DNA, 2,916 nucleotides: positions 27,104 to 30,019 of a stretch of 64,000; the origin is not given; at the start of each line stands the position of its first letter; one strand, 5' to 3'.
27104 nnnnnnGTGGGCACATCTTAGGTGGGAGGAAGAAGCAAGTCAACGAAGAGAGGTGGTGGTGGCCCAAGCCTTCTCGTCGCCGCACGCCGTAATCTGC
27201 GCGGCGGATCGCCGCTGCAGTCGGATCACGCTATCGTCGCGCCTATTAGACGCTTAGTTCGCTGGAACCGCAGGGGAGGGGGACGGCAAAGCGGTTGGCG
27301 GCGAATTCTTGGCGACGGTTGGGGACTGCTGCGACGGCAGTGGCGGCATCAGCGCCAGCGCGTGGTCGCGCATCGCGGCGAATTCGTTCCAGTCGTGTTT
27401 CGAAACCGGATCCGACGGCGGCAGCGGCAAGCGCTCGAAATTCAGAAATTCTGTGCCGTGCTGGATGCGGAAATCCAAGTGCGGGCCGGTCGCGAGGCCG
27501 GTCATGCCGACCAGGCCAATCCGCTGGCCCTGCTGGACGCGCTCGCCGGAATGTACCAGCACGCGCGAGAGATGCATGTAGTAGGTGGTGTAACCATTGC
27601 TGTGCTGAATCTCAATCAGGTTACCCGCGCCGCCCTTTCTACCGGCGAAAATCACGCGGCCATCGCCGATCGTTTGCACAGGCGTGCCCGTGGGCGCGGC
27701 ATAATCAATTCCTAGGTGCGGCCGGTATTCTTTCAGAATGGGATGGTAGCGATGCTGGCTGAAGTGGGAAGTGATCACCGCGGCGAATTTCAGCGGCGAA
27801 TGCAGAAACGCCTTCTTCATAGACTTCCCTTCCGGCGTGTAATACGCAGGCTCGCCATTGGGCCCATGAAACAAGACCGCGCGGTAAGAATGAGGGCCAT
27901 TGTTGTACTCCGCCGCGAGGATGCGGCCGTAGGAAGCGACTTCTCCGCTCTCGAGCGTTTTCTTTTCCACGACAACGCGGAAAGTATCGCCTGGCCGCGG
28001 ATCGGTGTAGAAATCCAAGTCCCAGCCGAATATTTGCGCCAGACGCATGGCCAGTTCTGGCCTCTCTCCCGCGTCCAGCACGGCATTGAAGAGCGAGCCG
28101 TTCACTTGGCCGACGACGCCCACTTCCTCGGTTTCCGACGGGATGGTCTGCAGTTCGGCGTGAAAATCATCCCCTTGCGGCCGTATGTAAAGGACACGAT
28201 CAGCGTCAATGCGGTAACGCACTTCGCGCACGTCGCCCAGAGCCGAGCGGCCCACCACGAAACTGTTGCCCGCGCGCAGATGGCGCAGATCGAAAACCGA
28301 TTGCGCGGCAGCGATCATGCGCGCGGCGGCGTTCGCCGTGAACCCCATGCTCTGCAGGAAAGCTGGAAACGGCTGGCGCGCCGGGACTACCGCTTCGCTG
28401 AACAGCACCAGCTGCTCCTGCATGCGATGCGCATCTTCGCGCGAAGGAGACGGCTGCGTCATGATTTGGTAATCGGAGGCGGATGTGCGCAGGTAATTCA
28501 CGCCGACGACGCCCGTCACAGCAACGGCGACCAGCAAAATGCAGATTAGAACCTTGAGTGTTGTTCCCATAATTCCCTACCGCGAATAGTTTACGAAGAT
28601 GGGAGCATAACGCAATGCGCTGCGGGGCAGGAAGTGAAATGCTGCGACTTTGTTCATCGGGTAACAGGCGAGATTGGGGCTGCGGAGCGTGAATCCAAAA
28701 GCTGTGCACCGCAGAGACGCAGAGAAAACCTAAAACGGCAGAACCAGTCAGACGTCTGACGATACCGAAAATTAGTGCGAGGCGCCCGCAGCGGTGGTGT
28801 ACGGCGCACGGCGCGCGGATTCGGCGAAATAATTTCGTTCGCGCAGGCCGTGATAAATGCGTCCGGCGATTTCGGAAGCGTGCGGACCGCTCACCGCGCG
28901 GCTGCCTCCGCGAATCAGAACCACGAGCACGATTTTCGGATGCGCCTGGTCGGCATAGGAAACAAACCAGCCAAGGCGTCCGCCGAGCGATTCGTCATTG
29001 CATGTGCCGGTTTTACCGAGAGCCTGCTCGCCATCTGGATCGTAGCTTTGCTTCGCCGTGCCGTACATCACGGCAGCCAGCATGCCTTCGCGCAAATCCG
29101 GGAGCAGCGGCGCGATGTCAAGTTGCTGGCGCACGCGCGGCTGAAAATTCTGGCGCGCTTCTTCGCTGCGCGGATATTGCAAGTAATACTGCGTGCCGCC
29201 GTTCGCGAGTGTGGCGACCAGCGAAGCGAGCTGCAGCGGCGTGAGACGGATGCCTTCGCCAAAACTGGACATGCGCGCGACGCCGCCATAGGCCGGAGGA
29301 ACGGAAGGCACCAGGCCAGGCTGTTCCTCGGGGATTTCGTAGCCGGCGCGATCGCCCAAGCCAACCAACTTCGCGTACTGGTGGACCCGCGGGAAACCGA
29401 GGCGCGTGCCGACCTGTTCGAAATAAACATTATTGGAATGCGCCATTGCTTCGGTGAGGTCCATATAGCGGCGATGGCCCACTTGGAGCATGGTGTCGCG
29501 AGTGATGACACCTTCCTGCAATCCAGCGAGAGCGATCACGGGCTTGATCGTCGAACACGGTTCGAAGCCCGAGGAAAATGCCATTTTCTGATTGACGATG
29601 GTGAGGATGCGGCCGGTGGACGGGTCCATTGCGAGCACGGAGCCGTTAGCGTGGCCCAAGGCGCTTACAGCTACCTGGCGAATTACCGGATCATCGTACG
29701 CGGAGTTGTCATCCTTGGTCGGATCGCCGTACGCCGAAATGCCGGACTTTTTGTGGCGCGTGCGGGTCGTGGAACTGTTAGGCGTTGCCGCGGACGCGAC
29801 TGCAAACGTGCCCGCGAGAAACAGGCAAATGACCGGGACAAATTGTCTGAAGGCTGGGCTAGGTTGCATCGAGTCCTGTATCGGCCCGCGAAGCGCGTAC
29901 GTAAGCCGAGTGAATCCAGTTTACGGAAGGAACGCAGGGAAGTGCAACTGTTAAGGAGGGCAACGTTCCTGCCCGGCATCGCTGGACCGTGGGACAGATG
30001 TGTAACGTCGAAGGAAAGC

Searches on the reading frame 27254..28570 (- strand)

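Call 24: search_protein_families(library=pfam, proteins=[window:27254-28570:-], max_evalue=0.001)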
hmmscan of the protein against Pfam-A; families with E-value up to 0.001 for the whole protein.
window:27254-28570:- (438 aa): 2 families
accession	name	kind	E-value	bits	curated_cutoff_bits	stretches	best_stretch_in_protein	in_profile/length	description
PF01551.29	Peptidase_M23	-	8.6e-33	112.9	28.7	1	284-375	2-93/96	Peptidase family M23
PF19425.4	Csd3_N2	-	3.8e-10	40.2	27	1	151-271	8-121/122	Csd3 second domain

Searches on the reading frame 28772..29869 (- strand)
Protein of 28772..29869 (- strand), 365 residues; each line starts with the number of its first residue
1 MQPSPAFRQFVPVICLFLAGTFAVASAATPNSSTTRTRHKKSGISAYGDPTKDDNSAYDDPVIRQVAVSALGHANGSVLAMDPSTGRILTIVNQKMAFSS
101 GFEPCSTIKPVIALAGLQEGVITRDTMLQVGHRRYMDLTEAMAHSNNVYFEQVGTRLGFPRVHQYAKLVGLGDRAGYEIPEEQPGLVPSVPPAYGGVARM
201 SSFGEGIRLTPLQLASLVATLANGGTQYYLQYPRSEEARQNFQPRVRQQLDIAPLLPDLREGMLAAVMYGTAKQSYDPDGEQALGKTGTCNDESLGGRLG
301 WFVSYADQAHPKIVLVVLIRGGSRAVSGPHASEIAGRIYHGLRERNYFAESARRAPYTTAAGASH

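Call 24: search_protein_families(library=pfam, proteins=[window:28772-29869:-], max_evalue=0.001)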
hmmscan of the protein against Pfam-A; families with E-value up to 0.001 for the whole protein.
window:28772-29869:- (365 aa): 1 family
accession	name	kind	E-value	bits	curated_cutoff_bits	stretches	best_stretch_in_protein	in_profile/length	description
PF00905.27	Transpeptidase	-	6.4e-40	137.7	22.1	1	76-339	1-298/299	Penicillin binding protein transpeptidase domain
